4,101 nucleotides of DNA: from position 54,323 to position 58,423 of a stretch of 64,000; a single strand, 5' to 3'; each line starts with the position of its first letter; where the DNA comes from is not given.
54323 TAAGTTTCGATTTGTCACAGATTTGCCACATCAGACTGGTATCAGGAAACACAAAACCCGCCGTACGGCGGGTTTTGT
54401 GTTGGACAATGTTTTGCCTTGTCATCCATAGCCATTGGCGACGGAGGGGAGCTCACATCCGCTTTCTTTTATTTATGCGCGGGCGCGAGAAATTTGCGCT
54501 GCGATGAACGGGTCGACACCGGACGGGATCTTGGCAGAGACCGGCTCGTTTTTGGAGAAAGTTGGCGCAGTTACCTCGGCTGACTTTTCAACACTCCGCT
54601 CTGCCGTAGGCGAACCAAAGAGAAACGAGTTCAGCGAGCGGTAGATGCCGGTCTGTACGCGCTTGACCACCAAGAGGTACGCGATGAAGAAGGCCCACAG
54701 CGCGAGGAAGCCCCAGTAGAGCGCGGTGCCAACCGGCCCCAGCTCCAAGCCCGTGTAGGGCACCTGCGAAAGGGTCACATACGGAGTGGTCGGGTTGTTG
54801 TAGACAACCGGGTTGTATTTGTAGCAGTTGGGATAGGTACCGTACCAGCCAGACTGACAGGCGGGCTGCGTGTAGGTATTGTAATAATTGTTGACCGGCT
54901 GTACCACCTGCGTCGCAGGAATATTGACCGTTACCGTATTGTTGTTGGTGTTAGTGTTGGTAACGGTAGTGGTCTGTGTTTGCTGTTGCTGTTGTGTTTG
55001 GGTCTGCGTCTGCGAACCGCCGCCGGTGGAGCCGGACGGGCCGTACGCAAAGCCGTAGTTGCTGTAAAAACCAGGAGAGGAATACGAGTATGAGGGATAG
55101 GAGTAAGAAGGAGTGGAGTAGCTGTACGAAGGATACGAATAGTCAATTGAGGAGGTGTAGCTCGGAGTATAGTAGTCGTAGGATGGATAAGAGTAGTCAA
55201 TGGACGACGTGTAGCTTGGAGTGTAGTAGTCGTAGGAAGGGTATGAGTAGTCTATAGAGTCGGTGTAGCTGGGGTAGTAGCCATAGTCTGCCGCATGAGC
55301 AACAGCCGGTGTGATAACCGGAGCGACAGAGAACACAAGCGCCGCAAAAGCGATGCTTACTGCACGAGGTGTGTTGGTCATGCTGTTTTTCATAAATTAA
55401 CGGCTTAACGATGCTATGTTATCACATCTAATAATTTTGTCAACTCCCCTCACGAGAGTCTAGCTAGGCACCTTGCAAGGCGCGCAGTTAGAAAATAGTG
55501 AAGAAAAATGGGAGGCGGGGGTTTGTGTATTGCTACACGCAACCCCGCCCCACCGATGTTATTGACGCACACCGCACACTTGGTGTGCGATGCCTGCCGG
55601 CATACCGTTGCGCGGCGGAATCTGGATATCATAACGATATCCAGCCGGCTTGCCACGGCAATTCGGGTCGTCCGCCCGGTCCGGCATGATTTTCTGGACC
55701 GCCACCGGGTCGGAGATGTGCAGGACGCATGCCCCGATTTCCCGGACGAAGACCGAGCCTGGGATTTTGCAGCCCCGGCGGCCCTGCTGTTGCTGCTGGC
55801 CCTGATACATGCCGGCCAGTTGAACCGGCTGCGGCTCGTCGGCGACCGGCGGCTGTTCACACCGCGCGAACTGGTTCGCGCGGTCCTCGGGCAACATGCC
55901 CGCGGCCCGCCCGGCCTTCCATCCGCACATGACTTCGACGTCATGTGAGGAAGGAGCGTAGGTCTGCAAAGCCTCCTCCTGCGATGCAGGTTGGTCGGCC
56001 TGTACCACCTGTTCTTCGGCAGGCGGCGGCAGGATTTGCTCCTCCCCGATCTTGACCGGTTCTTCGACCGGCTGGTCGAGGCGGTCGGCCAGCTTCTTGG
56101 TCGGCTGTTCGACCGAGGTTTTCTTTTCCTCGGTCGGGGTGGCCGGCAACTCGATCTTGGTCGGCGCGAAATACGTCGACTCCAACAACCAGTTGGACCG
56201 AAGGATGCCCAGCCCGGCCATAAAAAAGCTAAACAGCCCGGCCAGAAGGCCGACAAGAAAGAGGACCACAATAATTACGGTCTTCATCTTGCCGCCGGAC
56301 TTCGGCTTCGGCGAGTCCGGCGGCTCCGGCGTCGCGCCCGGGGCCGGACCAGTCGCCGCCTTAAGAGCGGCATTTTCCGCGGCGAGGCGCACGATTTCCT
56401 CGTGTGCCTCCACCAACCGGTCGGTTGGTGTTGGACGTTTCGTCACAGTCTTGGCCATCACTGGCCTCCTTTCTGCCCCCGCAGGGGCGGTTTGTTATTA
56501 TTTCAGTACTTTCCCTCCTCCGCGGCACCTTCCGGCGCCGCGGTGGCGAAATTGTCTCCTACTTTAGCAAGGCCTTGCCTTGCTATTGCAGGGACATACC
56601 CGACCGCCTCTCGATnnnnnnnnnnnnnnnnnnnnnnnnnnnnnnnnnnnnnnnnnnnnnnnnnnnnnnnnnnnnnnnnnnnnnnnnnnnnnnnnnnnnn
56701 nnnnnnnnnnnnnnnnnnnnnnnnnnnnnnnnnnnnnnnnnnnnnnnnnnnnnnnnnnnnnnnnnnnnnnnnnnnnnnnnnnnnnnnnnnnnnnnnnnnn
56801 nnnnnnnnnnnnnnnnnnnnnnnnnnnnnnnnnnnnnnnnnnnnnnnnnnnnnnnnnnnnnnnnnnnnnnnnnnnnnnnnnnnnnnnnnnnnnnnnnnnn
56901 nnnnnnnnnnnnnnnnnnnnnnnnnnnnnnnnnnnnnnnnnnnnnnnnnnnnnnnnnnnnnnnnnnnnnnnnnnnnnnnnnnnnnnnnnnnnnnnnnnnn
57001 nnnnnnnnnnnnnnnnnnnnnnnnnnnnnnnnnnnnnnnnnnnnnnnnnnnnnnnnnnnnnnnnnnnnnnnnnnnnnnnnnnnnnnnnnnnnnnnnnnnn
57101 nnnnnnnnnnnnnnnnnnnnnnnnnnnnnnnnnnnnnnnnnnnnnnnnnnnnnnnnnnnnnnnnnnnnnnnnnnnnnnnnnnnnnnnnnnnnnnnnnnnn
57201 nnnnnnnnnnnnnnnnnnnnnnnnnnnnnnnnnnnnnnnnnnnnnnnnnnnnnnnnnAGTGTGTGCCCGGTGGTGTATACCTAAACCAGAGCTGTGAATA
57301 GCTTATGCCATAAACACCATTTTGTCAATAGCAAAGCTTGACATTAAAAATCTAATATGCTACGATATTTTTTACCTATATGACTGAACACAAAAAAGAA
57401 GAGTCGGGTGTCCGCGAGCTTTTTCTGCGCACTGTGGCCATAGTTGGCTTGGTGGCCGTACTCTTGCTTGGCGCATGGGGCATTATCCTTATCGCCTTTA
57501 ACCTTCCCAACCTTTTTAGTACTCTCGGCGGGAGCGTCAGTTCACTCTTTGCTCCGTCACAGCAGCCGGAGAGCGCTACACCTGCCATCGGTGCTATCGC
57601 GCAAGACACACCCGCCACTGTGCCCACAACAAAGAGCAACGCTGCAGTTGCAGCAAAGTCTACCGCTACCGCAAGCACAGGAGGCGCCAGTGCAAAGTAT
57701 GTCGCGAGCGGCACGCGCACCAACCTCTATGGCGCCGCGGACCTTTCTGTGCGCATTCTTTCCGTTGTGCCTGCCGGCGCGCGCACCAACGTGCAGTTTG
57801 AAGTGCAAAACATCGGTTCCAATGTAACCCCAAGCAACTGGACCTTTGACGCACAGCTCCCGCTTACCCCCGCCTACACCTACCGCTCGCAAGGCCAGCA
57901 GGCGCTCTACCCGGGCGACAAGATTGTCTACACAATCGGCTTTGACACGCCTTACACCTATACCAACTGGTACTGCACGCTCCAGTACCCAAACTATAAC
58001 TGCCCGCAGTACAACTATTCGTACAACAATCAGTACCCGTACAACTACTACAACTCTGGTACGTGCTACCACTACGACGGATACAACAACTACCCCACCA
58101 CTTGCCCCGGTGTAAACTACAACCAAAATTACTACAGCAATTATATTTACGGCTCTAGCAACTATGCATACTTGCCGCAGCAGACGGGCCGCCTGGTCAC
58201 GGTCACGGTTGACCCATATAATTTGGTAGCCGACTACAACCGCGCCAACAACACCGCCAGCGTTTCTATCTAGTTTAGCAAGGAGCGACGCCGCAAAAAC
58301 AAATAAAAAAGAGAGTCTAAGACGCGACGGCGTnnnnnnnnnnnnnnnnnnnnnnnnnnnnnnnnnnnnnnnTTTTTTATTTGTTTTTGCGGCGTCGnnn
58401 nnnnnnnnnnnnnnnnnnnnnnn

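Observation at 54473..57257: Sortase operon with a Tyr/Ser/Pro heptad-repeat (RNAP-CTD-like) secreted protein carrying a VPYTG-TM-KR sorting-signal-like segment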

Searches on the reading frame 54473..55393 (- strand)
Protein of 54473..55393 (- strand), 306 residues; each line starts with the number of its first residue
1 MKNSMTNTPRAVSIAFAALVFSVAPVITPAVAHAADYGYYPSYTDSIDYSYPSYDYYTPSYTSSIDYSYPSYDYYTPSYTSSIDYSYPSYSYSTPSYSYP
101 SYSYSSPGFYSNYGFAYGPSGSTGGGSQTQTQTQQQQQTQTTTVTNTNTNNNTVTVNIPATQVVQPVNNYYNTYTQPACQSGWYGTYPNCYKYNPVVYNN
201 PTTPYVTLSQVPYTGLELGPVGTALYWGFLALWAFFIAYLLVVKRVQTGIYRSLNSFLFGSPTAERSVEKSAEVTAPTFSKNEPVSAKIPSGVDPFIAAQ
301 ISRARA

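Call 3: search_protein_families(library=pfam, proteins=[window:54473-55393:-], max_evalue=0.1)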
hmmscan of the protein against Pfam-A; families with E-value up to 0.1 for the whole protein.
window:54473-55393:- (306 aa): 0 families

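Call 4: search_protein_families(library=ncbifam, proteins=[window:54473-55393:-], max_evalue=0.1)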
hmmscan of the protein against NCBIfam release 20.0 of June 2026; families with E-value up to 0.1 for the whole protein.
window:54473-55393:- (306 aa): 0 families

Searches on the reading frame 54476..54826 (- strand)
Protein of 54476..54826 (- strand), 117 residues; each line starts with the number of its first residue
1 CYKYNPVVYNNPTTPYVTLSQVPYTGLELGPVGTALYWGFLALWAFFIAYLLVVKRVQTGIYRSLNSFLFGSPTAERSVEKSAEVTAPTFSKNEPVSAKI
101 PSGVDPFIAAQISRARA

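Call 33: search_protein_representatives(alignment_id=A3)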
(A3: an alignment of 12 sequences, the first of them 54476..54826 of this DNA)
Query: 12 sequences, 158 profile positions. Proteins with E-value up to 0.001 (for the whole library): 885; up to 1e-10: 332; up to 1e-30: 139. The best 150 are listed.
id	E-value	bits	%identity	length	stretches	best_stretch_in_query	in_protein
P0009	2.8e-52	193.3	-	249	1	10-155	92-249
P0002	8.0e-50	185.3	-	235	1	10-158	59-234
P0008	4.5e-48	179.6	-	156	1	1-156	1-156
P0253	1.4e-46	174.7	-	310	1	7-157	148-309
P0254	1.6e-45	171.3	-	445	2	5-157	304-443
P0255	3.9e-45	170.0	-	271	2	5-157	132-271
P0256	1.4e-44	168.3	-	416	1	11-157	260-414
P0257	5.5e-44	166.3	-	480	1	5-157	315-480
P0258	5.8e-44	166.2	-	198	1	12-156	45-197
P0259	5.9e-44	166.2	-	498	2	5-157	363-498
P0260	9.0e-44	165.6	-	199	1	6-156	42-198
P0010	1.3e-43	165.1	-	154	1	13-156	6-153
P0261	1.6e-43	164.8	-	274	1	10-158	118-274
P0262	2.3e-43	164.3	-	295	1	5-155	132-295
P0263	1.7e-42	161.5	-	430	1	14-157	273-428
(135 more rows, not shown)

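Call 47: find_related_loci(query=A3, collection=metagenome_contigs, flank=10000)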
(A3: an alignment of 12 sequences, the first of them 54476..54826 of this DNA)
Query A3 (117 aa) in metagenome_contigs; peptide patterns used: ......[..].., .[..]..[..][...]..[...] (x = any residue, [..] = any of these).
155 stretches matched a pattern; 107 encode a relative of the query (tblastn E <= 1e-3); the best 80 are kept; 80 distinct loci.
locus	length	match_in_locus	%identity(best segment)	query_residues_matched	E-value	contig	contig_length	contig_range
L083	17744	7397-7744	85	1-117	7e-62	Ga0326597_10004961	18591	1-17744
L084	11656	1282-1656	67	1-116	3e-49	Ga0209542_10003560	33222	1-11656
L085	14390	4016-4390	67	1-116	3e-49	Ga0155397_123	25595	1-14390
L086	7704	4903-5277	67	1-116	4e-49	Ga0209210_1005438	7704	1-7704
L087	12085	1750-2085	55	6-116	5e-35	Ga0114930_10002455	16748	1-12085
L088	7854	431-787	53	1-116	3e-34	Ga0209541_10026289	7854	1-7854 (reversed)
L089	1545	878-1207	56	6-116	6e-32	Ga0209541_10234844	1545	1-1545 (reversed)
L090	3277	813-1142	56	6-116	1e-31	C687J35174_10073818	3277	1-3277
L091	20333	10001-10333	53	5-117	2e-31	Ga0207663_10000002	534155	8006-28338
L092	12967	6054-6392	52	6-116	2e-31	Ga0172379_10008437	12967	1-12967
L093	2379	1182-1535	50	4-114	7e-31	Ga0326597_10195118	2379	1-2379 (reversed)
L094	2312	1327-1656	54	5-117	9e-31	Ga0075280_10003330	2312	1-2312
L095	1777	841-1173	55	2-117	2e-30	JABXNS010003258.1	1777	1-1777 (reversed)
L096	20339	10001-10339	50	4-117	6e-30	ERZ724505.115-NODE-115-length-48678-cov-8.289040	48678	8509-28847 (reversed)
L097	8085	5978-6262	52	14-117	9e-30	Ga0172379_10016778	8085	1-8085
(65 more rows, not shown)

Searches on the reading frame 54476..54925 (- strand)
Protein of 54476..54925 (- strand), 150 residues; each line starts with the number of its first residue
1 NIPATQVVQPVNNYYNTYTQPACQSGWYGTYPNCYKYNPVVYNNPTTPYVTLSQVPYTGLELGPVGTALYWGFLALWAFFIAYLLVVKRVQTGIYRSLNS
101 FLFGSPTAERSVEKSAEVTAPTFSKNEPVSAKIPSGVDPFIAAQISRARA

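Call 7: find_homologous_proteins(query=window:54476-54925:-, max_evalue=0.001)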
Query seq(150 aa) (150 aa): 12 proteins with E <= 0.001 among 28 candidates.
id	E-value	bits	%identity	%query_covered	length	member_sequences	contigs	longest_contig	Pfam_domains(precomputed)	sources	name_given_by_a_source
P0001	3.7e-61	223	70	95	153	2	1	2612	-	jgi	-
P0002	2.0e-27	114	54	79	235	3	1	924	-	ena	-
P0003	2.0e-27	114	45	98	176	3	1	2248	-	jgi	jgi:hypothetical protein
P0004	2.9e-25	107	50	82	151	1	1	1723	-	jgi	jgi:hypothetical protein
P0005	3.8e-25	107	54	66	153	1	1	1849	-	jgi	-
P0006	4.4e-22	97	49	74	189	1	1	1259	-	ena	-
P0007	5.1e-21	93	49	72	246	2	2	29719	-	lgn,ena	-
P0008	7.0e-21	93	49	73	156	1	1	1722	-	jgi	-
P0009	8.2e-19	86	48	66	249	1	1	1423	-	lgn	-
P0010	1.8e-18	85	49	67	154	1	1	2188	PF05887.17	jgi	jgi:hypothetical protein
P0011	4.9e-18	83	56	50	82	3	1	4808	-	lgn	-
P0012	6.8e-14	70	43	66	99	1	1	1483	-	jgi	jgi:hypothetical protein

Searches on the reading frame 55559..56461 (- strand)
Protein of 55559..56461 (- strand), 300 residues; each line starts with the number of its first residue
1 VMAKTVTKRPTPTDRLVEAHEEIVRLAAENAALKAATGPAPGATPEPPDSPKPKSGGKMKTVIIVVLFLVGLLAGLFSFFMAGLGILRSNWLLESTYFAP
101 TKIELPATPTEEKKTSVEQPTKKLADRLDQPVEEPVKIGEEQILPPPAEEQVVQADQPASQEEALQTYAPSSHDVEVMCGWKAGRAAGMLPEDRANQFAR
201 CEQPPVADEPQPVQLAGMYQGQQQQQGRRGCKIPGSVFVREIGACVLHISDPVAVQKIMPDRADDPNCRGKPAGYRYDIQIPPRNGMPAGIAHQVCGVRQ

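Call 3: search_protein_families(library=pfam, proteins=[window:55559-56461:-], max_evalue=0.1)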
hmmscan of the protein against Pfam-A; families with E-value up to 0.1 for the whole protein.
window:55559-56461:- (300 aa): 0 families

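Call 4: search_protein_families(library=ncbifam, proteins=[window:55559-56461:-], max_evalue=0.1)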
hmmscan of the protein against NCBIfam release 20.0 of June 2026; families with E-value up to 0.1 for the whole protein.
window:55559-56461:- (300 aa): 0 families

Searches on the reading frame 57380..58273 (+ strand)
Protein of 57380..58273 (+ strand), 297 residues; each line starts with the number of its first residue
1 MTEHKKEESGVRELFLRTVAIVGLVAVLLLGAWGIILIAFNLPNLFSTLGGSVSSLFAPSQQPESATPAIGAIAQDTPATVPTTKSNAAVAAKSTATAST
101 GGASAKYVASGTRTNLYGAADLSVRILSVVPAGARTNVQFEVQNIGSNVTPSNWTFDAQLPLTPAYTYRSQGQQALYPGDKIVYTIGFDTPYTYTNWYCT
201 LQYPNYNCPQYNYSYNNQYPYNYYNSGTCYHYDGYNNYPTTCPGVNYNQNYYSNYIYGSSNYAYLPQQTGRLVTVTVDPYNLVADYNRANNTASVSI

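Call 3: search_protein_families(library=pfam, proteins=[window:57380-58273:+], max_evalue=0.1)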
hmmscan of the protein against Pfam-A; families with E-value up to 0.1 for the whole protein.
window:57380-58273:+ (297 aa): 0 families

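Call 4: search_protein_families(library=ncbifam, proteins=[window:57380-58273:+], max_evalue=0.1)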
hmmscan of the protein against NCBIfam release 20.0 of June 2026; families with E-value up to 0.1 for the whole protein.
window:57380-58273:+ (297 aa): 0 families

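Call 25: find_homologous_proteins(query=window:57380-58273:+, max_evalue=0.001)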
Query window:57380-58273:+ (297 aa): 326 proteins with E <= 0.001 among 3156 candidates; the best 120 are listed.
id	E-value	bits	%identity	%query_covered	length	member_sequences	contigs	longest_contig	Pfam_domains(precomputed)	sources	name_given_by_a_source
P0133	6.1e-194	661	100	100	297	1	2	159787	-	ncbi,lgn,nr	ncbi:hypothetical protein HYS79_01615 [Patescibacteria group bacterium]|nr:hypothetical protein [Pat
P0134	7.7e-152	523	79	100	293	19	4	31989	-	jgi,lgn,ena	-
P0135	2.2e-124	433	73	100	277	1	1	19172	-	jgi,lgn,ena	-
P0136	6.3e-109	382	64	99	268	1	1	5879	-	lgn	-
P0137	2.7e-65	239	48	98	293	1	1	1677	-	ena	-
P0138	6.0e-64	234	46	98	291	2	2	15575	-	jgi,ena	jgi:hypothetical protein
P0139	1.1e-63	234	45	89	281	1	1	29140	-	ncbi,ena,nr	ncbi:MAG: hypothetical protein G01um101456_256 [Parcubacteria group bacterium Gr01-1014_56]|nr:MAG: 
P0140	1.0e-61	227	46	98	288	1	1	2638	-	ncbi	-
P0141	2.1e-61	226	42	99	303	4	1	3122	-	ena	-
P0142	2.3e-61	226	46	98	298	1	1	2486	-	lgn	-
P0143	2.1e-60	223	47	83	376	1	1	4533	-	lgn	-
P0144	4.0e-60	222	45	97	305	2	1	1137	-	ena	-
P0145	6.5e-60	221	45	98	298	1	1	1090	-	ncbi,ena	-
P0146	1.2e-59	220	49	97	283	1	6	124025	-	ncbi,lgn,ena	-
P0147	4.8e-58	215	50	71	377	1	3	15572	-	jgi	jgi:hypothetical protein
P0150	1.4e-56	210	44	96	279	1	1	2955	PF07705.18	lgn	-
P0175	1.5e-48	184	45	96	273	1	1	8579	PF07705.18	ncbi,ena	-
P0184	1.4e-45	174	44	96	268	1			PF07705.18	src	-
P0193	1.5e-44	171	43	77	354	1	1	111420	PF07705.18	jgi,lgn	jgi:hypothetical protein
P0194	1.9e-44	170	40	96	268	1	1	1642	PF07705.18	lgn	-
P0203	1.5e-43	167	45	73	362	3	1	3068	PF07705.18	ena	-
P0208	4.8e-43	166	43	65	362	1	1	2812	PF07705.18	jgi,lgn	-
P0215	3.7e-42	163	41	96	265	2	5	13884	PF07705.18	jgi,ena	-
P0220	8.2e-42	162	48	61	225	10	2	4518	PF07705.18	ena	-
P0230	5.5e-41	159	46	63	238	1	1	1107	PF07705.18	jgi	jgi:hypothetical protein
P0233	1.1e-40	158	42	96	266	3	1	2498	PF07705.18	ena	-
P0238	2.0e-40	157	43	96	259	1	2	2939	PF07705.18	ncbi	-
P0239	2.8e-40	157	41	65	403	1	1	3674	PF07705.18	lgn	-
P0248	1.0e-39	155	39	79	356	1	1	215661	PF07705.18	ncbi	-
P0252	3.4e-39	153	40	96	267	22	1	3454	PF07705.18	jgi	-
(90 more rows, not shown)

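Call 44: predict_structure(alignment_id=A4)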
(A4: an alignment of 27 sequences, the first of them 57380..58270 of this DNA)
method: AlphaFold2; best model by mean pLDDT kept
length: 297 residues; sequences in the alignment: 27
mean_pLDDT: 62.2   pTM: 0.51
mean pLDDT of the five models: 62.2, 62.2, 61.5, 60.4, 60.4
residues with pLDDT >= 90: 43; 70-90: 90; 50-70: 50; < 50: 114
segments of 3 or more residues with pLDDT < 50: 1-4, 49-55, 58-98, 192-203, 205-226, 244-269
pLDDT, mean of each block of 10 residues (from residue 1): 48 82 89 73 54 46 39 37 33 41 82 80 88 79 92 87 72 90 84 41 45 30 44 66 44 33 36 82 74 81
secondary structure, 60 per line:
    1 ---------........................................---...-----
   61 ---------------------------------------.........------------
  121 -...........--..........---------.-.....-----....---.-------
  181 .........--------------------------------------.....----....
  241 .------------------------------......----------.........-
elements in order: H10-49 E100-108 E122-132 E135-144 E156-160 E166-169 E181-189 E228-232 E237-241 E272-277 H288-291 E292-296

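Call 50: fold_search(model_id=the predicted structure, library=pdb)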
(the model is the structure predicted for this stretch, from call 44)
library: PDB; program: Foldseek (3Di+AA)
matches with E <= 10: 1282; with E <= 0.001: 1
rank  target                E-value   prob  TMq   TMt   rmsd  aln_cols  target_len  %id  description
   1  4c47_C                6.4e-04  1.00  0.17  0.25   6.8        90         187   19  Salmonella enterica trimeric lipoprotein SadB (released 2014-01-08)
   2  4c47_B                1.9e-03  0.99  0.17  0.25   6.9        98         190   18  Salmonella enterica trimeric lipoprotein SadB (released 2014-01-08)
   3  4c47_A                2.0e-03  1.00  0.18  0.26   6.5        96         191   18  Salmonella enterica trimeric lipoprotein SadB (released 2014-01-08)
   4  7wwn                  3.4e-03  1.00  0.20  0.35   7.9       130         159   13  Structure of hypothetical protein TTHA1873 from Thermus thermophilus with Potassium mercuric iodide (released 2022-04-06)
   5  3idu_A                4.5e-03  1.00  0.27  0.62   7.7       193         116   14  Crystal Structure of the CARDB domain of the PF1109 protein in complex with di-metal ions from Pyrococcus furiosus, No (released 2009-08-04)
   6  7wwo_A                7.5e-03  0.99  0.18  0.32   7.9       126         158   13  Dimer form of hypothetical protein TTHA1873 from Thermus thermophilus (released 2022-03-09)
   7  3kgz_A                1.0e-02  0.51  0.12  0.21  12.1       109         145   14  Crystal structure of a cupin 2 conserved barrel domain protein from Rhodopseudomonas palustris (released 2009-11-24)
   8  7wrk                  1.1e-02  0.99  0.18  0.32   7.9       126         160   13  Structure of hypothetical protein TTHA1873 from Thermus thermophilus (released 2022-03-09)
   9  3idu_B                1.2e-02  1.00  0.24  0.59   7.6       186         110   13  Crystal Structure of the CARDB domain of the PF1109 protein in complex with di-metal ions from Pyrococcus furiosus, No (released 2009-08-04)
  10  9hgg_A                1.4e-02  0.35  0.14  0.22  14.1       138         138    4  SETD2 peptide bound to SPOP MATH domain (released 2025-04-23)
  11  7ri3_A                1.7e-02  0.51  0.19  0.11  12.0       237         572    8  Crystal structure of Albireti Toxin, a diphtheria toxin homolog, from Streptomyces albireticuli (released 2022-04-20)
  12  2f1e_MODEL_1_A        2.2e-02  0.80  0.16  0.36   5.7        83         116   22  Solution structure of ApaG protein (released 2006-10-24)
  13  3jzv                  2.2e-02  0.38  0.12  0.21  11.2       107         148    8  Crystal structure of Rru_A2000 from Rhodospirillum rubrum: A cupin-2 domain. (released 2009-10-13)
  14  1xq4_B                2.3e-02  0.99  0.20  0.46   2.7        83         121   20  Crystal Structure of the Putative ApaA Protein from Bordetella pertussis, Northeast Structural Genomics Target BeR40 (released 2004-11-09)
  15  2kl6_MODEL_1_A        2.7e-02  1.00  0.24  0.63   6.6       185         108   12  Solution NMR structure of the CARDB domain of PF1109 from Pyrococcus furiosus. Northeast Structural Genomics C (released 2009-08-25)
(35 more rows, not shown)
